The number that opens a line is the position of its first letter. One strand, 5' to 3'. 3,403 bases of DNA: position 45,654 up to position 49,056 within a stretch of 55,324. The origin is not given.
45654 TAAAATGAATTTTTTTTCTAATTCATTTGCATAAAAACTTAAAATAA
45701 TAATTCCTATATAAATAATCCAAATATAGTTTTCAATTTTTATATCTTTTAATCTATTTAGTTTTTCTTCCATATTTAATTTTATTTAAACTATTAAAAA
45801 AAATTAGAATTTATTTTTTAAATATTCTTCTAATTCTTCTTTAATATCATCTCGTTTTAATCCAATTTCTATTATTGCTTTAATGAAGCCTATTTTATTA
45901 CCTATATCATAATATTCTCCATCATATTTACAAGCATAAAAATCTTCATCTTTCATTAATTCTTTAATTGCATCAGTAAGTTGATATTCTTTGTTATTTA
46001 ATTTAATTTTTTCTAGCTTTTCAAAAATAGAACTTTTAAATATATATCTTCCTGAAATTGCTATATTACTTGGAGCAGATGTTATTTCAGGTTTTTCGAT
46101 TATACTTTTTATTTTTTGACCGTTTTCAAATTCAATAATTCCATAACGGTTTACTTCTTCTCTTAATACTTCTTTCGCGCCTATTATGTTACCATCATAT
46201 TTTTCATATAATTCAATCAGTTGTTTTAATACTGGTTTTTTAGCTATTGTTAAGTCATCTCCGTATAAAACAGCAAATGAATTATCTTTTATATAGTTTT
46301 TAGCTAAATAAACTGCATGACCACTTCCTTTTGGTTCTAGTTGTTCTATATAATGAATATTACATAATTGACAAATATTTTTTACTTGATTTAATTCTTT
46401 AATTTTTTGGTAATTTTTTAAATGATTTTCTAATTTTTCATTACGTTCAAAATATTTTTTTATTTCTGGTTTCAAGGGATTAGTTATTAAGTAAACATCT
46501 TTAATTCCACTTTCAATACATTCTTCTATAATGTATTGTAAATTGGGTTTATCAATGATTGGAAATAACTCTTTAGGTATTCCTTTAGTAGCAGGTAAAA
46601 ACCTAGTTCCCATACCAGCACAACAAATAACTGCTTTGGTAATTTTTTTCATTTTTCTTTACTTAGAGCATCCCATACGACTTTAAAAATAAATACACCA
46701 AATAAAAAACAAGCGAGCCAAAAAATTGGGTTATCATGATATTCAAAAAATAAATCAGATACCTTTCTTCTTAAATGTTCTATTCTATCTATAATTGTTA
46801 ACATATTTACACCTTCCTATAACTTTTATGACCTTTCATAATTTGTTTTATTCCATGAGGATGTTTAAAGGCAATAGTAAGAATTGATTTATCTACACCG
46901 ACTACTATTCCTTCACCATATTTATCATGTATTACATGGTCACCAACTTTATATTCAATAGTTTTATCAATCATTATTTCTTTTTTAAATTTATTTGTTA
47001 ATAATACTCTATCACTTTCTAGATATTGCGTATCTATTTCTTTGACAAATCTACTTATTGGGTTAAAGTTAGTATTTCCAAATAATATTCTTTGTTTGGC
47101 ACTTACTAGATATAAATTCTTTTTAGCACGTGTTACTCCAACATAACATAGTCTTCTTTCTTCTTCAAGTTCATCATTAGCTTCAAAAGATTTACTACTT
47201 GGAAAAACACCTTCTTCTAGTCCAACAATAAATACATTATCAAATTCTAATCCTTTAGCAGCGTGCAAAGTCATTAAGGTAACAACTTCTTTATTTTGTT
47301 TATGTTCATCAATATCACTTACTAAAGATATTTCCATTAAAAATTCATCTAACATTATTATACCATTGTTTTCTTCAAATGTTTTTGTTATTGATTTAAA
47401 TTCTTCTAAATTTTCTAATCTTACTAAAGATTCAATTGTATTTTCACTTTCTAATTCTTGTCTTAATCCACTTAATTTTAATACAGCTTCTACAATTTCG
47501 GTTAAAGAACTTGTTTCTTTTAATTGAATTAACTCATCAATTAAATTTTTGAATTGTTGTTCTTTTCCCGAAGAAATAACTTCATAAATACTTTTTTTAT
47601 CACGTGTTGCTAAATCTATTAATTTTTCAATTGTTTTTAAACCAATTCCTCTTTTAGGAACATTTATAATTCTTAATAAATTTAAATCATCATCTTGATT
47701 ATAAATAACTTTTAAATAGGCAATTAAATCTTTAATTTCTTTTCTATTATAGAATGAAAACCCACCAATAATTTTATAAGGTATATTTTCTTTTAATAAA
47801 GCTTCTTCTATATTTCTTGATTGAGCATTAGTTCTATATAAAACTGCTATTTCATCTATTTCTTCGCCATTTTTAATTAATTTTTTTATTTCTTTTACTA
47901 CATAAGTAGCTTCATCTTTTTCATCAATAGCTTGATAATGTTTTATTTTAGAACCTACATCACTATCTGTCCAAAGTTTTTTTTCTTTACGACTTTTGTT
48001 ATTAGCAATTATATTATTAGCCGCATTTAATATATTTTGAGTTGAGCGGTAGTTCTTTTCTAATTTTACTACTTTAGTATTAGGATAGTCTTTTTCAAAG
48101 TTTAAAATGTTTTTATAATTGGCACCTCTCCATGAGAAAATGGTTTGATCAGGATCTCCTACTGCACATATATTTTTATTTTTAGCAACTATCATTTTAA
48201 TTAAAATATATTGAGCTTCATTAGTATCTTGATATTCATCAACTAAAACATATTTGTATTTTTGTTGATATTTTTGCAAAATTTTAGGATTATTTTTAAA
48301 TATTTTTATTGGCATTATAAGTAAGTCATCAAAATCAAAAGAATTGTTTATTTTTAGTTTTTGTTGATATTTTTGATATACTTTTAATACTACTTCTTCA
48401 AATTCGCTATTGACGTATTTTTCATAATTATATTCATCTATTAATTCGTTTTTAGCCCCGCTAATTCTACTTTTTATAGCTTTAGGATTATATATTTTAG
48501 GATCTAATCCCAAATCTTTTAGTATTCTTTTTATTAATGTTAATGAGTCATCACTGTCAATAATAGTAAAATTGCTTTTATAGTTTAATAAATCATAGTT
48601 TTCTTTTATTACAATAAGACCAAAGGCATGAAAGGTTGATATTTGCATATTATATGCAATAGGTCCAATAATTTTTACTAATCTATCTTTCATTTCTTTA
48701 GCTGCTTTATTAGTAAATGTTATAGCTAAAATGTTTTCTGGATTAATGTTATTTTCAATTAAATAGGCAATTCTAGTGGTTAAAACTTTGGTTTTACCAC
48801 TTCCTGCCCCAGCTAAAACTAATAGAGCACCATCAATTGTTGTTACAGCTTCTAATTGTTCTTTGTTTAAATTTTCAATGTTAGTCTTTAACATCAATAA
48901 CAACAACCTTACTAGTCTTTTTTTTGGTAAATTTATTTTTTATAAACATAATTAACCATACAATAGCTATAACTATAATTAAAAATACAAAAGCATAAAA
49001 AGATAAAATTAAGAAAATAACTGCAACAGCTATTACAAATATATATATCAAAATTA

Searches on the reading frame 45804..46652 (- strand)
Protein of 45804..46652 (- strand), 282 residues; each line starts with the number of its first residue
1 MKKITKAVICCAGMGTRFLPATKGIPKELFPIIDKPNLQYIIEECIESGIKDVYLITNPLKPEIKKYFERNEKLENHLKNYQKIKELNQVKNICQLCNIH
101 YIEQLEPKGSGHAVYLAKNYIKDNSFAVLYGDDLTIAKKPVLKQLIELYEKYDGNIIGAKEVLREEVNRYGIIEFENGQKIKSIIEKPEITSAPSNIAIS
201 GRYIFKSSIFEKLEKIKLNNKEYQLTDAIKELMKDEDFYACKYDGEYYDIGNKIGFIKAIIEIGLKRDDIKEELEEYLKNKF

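Call 29: find_encoding_contigs(protein=window:45804-46652:-, flank=10000, max_places=4)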
Protein window:45804-46652:- (282 aa): 2 contigs read that carry it; 1 place shown.
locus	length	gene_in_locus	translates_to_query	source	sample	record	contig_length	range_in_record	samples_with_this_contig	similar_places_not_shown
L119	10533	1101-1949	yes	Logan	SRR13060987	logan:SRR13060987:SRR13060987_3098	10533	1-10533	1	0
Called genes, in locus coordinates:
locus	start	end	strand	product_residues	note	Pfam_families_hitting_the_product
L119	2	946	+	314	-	?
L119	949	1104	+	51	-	-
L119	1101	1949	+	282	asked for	PF00483:NTP_transferase, PF12804:NTP_transf_3 (weak)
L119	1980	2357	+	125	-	-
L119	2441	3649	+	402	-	-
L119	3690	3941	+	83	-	-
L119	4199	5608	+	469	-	PF01381:HTH_3, PF12844:HTH_19, PF13443:HTH_26, PF13560:HTH_31 (weak)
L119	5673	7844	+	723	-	PF01136:Peptidase_U32, PF12392:DUF3656, PF01136:Peptidase_U32 (weak)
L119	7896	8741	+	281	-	PF00763:THF_DHG_CYH, PF02882:THF_DHG_CYH_C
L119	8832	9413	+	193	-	PF03193:RsgA_GTPase (faint), PF01926:MMR_HSR1, PF02421:FeoB_N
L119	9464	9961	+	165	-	-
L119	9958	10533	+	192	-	?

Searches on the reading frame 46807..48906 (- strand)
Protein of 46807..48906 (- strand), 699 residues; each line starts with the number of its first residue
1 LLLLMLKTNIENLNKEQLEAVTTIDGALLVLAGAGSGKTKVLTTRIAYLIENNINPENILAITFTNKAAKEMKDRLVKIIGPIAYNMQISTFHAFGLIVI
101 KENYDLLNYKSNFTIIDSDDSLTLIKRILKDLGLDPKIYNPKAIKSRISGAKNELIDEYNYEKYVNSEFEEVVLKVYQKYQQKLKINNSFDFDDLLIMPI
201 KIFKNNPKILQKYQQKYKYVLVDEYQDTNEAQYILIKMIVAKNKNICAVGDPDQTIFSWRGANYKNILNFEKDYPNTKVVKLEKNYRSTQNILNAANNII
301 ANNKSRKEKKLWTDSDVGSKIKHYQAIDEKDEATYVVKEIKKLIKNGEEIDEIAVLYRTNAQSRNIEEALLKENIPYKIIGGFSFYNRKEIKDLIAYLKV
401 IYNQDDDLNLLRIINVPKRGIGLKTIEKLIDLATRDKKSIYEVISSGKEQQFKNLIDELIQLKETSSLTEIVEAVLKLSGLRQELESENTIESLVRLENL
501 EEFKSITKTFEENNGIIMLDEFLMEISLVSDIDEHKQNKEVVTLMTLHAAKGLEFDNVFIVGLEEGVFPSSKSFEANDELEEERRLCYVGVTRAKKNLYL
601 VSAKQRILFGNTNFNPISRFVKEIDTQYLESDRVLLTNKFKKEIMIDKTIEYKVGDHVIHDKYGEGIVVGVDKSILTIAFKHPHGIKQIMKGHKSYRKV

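Call 49: find_encoding_contigs(protein=window:46807-48906:-, flank=10000, max_places=6)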
Protein window:46807-48906:- (699 aa): no gene with exactly this product is on record in the collection.

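Call 51: find_encoding_contigs(protein=window:46807-48894:-, flank=10000, max_places=6)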
Protein window:46807-48894:- (695 aa): no gene with exactly this product is on record in the collection.
